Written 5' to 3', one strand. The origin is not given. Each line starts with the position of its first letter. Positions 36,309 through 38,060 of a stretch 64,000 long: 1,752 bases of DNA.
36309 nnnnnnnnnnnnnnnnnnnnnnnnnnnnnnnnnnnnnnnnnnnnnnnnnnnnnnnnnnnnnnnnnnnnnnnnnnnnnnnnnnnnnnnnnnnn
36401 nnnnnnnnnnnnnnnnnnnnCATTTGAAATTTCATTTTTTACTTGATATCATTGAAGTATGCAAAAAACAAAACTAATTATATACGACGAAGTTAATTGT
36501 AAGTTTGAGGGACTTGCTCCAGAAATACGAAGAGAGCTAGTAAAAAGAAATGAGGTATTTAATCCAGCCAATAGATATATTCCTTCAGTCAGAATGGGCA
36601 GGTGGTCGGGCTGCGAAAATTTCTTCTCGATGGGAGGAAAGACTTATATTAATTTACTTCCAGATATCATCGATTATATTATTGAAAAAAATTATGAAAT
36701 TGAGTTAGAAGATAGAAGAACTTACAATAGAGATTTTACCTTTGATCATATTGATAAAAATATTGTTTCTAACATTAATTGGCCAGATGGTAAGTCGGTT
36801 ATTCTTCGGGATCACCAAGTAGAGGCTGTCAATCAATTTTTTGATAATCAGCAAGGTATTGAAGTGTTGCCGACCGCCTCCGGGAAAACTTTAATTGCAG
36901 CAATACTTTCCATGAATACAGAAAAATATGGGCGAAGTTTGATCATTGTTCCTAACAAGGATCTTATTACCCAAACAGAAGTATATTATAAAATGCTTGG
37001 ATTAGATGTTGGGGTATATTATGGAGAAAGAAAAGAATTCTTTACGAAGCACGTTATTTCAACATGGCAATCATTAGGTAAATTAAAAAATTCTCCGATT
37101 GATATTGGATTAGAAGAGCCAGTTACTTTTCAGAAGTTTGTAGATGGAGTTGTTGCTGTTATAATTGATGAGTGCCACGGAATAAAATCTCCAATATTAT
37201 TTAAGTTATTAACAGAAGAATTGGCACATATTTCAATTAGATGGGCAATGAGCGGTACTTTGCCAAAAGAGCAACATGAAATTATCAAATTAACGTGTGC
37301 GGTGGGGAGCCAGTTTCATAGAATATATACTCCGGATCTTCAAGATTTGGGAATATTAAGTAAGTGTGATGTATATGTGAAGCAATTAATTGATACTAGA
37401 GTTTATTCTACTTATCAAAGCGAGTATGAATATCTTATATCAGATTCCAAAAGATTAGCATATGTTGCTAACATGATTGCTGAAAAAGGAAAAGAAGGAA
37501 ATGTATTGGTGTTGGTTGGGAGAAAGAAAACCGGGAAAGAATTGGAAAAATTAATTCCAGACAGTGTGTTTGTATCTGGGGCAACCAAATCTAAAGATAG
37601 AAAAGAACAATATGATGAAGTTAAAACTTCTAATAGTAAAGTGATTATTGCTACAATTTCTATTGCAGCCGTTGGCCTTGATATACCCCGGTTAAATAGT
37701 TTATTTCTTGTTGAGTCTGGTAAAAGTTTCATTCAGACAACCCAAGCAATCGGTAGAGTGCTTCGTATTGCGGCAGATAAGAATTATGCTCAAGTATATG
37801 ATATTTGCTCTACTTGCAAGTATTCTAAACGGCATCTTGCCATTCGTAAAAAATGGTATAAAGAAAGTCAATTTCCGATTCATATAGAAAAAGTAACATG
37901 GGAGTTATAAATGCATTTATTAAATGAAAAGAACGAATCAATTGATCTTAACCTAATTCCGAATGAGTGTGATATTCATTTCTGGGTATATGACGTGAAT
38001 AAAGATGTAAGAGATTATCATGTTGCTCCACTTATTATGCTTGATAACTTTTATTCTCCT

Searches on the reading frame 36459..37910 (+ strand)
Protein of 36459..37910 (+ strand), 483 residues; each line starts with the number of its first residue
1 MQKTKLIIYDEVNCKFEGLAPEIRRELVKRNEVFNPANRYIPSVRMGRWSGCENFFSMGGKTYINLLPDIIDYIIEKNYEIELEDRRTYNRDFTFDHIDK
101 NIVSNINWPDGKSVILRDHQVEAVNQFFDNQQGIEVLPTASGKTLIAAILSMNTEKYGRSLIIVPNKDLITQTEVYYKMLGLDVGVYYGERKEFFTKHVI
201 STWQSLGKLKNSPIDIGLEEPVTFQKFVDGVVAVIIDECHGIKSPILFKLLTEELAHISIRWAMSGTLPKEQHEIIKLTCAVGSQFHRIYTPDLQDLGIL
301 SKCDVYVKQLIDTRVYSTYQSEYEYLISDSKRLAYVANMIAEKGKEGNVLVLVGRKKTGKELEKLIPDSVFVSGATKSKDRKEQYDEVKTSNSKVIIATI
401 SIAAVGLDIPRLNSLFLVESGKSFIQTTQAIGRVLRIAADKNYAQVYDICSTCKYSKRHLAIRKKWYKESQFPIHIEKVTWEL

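Call 59: search_protein_families(library=pfam, proteins=[window:36459-37910:+], max_evalue=0.001)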
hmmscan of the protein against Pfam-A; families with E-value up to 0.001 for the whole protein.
window:36459-37910:+ (483 aa): 4 families
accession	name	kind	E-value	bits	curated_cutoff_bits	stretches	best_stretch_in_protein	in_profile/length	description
PF04851.21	ResIII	-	6.1e-15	55.9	22.5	1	115-251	3-146/164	Type III restriction enzyme, res subunit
PF00271.37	Helicase_C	-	8.9e-13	48.9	23.5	1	334-437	4-109/110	Helicase conserved C-terminal domain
PF00270.35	DEAD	-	3.4e-10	40.4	26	1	118-274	2-166/167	DEAD/DEAH box helicase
PF16203.11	ERCC3_RAD25_C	-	0.00052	19.8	27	1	369-442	82-156/248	ERCC3/RAD25/XPB C-terminal helicase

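Call 60: find_related_loci(query=window:36459-37910:+, collection=viral_contigs, flank=1000)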
Query window:36459-37910:+ (483 aa) in viral_contigs; peptide patterns used: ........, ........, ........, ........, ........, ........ (x = any residue, [..] = any of these).
68 stretches matched a pattern; 65 encode a relative of the query (tblastn E <= 1e-3); 65 distinct loci.
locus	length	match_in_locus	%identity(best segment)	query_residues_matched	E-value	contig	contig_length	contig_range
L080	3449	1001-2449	47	4-482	2e-153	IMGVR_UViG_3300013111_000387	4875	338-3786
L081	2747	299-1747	47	4-482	4e-154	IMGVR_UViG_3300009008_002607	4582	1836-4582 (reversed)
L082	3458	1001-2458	46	1-482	1e-150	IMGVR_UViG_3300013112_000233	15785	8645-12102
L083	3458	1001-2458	46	1-482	1e-151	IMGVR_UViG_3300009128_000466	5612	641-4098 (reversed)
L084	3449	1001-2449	46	4-482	2e-149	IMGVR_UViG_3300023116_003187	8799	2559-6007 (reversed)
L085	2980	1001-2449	45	4-482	1e-151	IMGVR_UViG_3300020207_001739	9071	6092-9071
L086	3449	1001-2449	45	4-482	3e-149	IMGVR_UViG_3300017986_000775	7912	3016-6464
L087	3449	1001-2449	45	4-482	4e-149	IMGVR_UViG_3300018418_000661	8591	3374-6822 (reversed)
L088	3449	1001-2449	45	4-482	1e-148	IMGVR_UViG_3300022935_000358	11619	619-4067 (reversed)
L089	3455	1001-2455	47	3-482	3e-145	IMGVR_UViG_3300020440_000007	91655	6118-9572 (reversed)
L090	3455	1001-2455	47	3-482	4e-145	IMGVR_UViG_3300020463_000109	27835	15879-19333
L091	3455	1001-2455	47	3-482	4e-145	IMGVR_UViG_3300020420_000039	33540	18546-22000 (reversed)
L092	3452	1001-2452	46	1-481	1e-144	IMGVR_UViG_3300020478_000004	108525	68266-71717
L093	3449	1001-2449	47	3-482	3e-144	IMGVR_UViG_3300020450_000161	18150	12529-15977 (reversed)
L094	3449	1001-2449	45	1-482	1e-144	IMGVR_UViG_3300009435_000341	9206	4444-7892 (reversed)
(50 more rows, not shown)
